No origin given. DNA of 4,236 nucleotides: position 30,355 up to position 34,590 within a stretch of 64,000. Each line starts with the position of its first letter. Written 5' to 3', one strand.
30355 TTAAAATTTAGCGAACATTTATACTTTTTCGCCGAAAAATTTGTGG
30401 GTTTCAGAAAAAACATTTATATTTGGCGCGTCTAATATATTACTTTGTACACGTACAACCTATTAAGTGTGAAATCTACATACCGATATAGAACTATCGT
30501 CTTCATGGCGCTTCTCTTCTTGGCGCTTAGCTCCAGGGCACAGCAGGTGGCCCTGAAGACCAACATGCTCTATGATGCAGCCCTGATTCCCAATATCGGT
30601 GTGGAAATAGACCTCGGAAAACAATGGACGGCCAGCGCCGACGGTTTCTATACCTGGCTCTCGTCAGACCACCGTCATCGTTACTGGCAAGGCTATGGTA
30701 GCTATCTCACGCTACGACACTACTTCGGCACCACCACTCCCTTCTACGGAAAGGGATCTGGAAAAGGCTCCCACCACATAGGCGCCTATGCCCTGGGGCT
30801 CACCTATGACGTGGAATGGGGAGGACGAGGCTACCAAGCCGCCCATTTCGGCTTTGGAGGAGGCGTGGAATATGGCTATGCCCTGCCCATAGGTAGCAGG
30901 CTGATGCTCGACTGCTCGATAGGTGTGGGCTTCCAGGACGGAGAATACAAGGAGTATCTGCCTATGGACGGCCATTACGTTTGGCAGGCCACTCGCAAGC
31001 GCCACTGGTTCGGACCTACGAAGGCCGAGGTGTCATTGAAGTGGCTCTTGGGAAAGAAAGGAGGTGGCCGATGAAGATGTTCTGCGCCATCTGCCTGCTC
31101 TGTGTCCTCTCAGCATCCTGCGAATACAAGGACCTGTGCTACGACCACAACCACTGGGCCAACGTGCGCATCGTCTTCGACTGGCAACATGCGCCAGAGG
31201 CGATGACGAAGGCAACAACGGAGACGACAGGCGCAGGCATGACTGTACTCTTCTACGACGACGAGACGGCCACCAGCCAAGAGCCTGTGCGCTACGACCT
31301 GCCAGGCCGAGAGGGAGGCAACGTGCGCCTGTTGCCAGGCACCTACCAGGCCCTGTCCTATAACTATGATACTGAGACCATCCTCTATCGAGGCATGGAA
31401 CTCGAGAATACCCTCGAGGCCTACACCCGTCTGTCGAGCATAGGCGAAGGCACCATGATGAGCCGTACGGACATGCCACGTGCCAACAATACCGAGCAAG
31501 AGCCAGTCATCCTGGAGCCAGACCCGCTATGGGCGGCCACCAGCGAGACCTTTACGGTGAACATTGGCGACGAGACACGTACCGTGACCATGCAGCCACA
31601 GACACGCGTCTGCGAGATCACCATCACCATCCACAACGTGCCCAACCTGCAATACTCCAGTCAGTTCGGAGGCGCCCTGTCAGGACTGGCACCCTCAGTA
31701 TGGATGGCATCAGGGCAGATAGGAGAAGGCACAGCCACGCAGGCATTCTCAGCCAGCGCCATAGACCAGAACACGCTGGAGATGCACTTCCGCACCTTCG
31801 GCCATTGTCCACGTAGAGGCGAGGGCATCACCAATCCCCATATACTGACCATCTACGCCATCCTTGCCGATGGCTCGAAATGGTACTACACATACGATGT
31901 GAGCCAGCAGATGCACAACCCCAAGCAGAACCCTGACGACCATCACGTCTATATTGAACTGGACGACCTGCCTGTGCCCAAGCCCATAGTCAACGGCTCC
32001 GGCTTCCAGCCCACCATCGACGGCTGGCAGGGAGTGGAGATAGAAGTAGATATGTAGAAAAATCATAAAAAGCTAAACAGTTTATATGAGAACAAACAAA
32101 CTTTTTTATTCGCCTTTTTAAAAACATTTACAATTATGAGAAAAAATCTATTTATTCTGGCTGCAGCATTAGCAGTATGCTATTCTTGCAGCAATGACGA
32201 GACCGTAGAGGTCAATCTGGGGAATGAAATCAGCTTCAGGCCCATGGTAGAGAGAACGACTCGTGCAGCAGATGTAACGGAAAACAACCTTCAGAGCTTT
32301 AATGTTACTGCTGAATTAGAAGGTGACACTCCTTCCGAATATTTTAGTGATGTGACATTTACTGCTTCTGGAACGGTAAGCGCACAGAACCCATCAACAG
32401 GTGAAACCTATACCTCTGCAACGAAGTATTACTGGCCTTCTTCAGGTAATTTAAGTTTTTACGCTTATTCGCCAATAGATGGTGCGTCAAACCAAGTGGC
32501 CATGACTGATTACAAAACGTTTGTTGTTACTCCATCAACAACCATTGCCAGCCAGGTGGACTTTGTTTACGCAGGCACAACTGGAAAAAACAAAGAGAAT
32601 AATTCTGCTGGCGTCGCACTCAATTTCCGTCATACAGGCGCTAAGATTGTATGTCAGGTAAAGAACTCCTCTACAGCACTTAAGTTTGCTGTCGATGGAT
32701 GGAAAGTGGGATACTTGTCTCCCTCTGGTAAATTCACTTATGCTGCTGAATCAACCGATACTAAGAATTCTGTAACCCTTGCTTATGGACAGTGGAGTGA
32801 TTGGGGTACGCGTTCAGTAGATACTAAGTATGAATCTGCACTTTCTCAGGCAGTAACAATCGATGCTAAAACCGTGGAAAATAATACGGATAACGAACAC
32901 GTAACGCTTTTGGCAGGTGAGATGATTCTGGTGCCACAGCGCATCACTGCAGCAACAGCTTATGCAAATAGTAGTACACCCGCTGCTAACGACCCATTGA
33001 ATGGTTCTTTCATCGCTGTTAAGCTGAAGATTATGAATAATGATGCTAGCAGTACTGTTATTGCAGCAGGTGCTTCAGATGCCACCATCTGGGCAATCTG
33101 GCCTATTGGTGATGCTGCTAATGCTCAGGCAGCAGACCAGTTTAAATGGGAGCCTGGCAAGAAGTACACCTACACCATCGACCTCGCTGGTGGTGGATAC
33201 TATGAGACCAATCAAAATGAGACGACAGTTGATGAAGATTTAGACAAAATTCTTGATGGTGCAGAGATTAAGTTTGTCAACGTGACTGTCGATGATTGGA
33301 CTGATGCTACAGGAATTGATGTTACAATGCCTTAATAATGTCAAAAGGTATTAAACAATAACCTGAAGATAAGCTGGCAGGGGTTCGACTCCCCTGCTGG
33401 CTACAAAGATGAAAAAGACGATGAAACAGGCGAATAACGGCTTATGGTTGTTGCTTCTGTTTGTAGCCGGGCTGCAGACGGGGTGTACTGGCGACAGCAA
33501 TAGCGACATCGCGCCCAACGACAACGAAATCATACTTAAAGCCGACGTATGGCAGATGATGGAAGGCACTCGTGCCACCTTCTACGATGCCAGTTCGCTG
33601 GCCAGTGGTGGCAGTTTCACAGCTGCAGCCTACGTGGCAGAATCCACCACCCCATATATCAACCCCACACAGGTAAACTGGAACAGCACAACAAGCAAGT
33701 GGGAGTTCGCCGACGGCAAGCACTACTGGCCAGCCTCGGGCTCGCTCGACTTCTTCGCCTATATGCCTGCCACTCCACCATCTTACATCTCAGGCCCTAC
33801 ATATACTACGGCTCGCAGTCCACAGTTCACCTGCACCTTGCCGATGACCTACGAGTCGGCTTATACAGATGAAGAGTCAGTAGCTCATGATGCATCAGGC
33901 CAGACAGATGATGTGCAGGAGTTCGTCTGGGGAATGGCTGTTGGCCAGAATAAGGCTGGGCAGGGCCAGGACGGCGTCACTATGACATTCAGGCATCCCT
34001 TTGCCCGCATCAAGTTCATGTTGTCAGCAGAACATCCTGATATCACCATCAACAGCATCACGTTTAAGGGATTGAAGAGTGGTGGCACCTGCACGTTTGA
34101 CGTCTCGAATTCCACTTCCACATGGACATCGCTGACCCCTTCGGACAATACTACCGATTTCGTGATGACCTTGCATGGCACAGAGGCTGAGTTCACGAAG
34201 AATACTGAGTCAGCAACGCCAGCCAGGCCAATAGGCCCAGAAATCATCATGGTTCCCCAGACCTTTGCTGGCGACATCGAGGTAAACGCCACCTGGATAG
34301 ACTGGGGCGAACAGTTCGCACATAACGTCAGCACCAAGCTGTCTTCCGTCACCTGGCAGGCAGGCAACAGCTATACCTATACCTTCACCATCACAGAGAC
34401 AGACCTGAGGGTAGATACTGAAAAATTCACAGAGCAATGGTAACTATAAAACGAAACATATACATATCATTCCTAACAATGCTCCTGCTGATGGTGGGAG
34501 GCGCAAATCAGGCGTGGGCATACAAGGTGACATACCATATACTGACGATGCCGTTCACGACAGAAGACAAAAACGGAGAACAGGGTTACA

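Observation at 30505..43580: Type V (Mfa/FimA-like) pilus operon whose last gene is a 3,047-aa T9SS-sorted giant protein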

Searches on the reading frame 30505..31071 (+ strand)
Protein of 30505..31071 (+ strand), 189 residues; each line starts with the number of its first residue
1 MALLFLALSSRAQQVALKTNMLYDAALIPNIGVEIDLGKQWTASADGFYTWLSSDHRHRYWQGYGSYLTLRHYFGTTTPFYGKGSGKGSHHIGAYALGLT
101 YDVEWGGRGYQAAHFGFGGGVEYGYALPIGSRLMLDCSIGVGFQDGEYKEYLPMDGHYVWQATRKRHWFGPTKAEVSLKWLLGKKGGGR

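Call 5: search_protein_families(library=pfam, proteins=[window:30505-31071:+], max_evalue=0.01)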
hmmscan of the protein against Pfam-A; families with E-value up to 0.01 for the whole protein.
window:30505-31071:+ (189 aa): 1 family
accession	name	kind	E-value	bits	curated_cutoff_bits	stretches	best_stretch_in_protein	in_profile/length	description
PF12099.14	DUF3575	-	3.8e-36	124.5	21.1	1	2-181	5-176/177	Protein of unknown function (DUF3575)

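Call 6: search_protein_families(library=ncbifam, proteins=[window:30505-31071:+], max_evalue=0.01)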
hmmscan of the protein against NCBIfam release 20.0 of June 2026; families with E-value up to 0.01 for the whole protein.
window:30505-31071:+ (189 aa): 0 families

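Call 74: search_solved_structures(query=window:30505-31071:+, max_evalue=1)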
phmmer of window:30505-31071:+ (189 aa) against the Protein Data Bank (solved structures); distinct sequences matched with E-value up to 1: 0.

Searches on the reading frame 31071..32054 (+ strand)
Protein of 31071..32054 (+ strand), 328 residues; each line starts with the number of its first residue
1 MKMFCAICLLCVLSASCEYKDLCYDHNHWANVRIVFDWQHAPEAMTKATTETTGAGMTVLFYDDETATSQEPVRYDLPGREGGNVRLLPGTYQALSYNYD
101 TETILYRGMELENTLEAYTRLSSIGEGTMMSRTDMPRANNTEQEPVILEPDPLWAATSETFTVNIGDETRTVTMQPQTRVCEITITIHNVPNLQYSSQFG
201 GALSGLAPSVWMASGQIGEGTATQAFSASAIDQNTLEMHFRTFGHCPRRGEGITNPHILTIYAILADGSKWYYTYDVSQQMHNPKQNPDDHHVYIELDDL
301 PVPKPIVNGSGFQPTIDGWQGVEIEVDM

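Call 5: search_protein_families(library=pfam, proteins=[window:31071-32054:+], max_evalue=0.01)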
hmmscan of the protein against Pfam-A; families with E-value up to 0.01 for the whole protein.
window:31071-32054:+ (328 aa): 1 family
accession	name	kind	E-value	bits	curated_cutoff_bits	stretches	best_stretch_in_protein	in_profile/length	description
PF17145.10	DUF5119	-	2.4e-49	168.2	27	1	16-226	1-190/191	Domain of unknown function (DUF5119)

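Call 6: search_protein_families(library=ncbifam, proteins=[window:31071-32054:+], max_evalue=0.01)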
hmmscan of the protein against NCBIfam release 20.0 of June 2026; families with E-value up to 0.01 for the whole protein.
window:31071-32054:+ (328 aa): 0 families

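Call 73: search_solved_structures(query=window:31071-32054:+, max_evalue=1, show_alignments=1)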
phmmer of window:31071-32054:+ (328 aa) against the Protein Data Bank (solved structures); distinct sequences matched with E-value up to 1: 42.
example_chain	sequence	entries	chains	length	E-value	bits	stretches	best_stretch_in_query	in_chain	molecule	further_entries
5cag_A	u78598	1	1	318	3.9e-06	29.4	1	32-125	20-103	Uncharacterized protein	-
8bl3_A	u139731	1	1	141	0.023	17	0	161-201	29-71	scIg12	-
8bl6_A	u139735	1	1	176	0.13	14.6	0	160-188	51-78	dIG14-scdim-EF62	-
4xnn_A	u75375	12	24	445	0.17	14.1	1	136-206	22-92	Cellobiohydrolase CHBI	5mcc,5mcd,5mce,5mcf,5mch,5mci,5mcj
3ckf_A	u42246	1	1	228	0.27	13.5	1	106-209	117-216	Outer surface protein A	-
6kwj_B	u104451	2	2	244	0.32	13.3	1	106-209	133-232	Outer surface protein A | OspA163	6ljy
3ckg_A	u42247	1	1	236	0.33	13.2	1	106-209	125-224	Outer surface protein A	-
7fdd_A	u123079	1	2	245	0.34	13.1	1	106-209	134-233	Outer surface protein A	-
2oy5_O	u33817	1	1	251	0.35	13.1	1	106-209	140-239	Outer surface protein A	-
3aum_O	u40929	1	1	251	0.35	13.1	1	106-209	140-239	Outer surface protein A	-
2oy1_O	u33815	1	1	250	0.35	13.1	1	106-209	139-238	Outer surface protein A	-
7fjr_A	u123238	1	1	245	0.35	13.1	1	106-209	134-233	Outer surface protein A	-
6kwv_O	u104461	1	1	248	0.35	13.1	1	106-209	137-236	Outer surface protein A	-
6kwu_O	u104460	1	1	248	0.36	13.1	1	106-209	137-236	Outer surface protein A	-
2ol7_A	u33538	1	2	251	0.36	13.1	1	106-209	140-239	Outer surface protein A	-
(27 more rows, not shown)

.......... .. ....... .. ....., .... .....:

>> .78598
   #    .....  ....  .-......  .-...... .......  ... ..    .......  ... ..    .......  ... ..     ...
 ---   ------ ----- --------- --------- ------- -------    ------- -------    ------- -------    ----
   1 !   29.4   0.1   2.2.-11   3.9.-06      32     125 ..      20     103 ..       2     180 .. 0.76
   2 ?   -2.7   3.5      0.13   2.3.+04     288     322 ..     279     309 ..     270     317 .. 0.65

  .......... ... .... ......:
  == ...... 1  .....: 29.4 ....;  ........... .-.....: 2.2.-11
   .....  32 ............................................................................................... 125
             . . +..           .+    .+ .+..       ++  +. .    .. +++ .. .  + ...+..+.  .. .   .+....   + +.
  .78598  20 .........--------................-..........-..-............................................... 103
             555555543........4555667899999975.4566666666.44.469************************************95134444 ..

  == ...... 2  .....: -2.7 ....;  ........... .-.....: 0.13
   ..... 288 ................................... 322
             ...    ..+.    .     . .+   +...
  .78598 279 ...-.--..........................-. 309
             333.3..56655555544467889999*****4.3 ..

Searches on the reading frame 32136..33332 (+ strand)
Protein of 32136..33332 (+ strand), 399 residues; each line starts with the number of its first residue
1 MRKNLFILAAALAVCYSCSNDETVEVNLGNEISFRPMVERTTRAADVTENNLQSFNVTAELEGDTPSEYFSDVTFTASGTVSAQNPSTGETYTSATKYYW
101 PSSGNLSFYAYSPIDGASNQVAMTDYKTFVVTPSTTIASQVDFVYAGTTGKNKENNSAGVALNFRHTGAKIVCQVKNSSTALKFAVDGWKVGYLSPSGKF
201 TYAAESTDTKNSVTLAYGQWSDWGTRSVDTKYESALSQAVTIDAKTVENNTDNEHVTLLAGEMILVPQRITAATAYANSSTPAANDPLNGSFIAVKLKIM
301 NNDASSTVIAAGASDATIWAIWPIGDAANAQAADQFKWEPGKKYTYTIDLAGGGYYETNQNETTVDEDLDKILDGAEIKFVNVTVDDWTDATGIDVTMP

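Call 5: search_protein_families(library=pfam, proteins=[window:32136-33332:+], max_evalue=0.01)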
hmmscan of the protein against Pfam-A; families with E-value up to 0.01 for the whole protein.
window:32136-33332:+ (399 aa): 1 family
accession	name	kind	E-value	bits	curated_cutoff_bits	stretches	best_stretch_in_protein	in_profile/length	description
PF13149.12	Mfa_like_1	-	3.2e-20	73.7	27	1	42-388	1-246/246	Fimbrillin-like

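Call 6: search_protein_families(library=ncbifam, proteins=[window:32136-33332:+], max_evalue=0.01)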
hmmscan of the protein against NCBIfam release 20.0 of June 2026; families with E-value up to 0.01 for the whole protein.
window:32136-33332:+ (399 aa): 0 families

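Call 37: search_solved_structures(query=window:32136-33332:+, max_evalue=1, show_alignments=2)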
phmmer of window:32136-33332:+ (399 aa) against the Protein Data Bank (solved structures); distinct sequences matched with E-value up to 1: 1.
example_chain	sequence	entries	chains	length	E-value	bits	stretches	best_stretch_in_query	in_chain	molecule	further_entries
9isp_A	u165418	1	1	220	0.049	16.2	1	320-355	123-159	Protease PrtH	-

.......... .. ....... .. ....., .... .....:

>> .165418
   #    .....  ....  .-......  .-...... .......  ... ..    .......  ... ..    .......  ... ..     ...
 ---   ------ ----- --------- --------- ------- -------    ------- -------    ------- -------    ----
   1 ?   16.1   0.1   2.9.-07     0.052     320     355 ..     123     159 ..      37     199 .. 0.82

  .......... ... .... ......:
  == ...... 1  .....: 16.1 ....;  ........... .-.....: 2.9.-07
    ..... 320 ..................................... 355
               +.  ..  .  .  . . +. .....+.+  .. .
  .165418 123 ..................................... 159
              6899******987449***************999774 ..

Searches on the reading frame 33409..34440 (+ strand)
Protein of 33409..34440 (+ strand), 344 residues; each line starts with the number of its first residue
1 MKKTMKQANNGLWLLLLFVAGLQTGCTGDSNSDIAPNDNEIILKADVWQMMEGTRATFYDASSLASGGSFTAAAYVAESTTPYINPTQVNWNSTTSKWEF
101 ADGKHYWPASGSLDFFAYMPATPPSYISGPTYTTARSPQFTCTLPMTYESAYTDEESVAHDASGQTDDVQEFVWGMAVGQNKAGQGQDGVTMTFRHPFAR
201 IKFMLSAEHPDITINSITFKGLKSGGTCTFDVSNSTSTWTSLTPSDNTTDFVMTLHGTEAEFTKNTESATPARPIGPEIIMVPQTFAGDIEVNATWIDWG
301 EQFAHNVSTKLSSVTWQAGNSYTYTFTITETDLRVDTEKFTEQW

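Call 5: search_protein_families(library=pfam, proteins=[window:33409-34440:+], max_evalue=0.01)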
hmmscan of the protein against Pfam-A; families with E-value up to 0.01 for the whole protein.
window:33409-34440:+ (344 aa): 1 family
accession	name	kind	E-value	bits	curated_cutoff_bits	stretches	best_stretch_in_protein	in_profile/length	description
PF13149.12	Mfa_like_1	-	1.3e-20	74.9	27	1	54-333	1-236/246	Fimbrillin-like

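Call 6: search_protein_families(library=ncbifam, proteins=[window:33409-34440:+], max_evalue=0.01)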
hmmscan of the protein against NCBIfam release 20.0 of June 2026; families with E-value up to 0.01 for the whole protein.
window:33409-34440:+ (344 aa): 0 families

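Call 36: search_solved_structures(query=window:33409-34440:+, max_evalue=1, show_alignments=2)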
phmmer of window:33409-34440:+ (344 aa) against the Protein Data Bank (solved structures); distinct sequences matched with E-value up to 1: 1.
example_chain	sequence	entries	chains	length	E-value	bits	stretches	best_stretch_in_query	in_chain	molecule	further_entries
5kzc_A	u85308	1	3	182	0.8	12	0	278-320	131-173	Engineered outer domain of gp120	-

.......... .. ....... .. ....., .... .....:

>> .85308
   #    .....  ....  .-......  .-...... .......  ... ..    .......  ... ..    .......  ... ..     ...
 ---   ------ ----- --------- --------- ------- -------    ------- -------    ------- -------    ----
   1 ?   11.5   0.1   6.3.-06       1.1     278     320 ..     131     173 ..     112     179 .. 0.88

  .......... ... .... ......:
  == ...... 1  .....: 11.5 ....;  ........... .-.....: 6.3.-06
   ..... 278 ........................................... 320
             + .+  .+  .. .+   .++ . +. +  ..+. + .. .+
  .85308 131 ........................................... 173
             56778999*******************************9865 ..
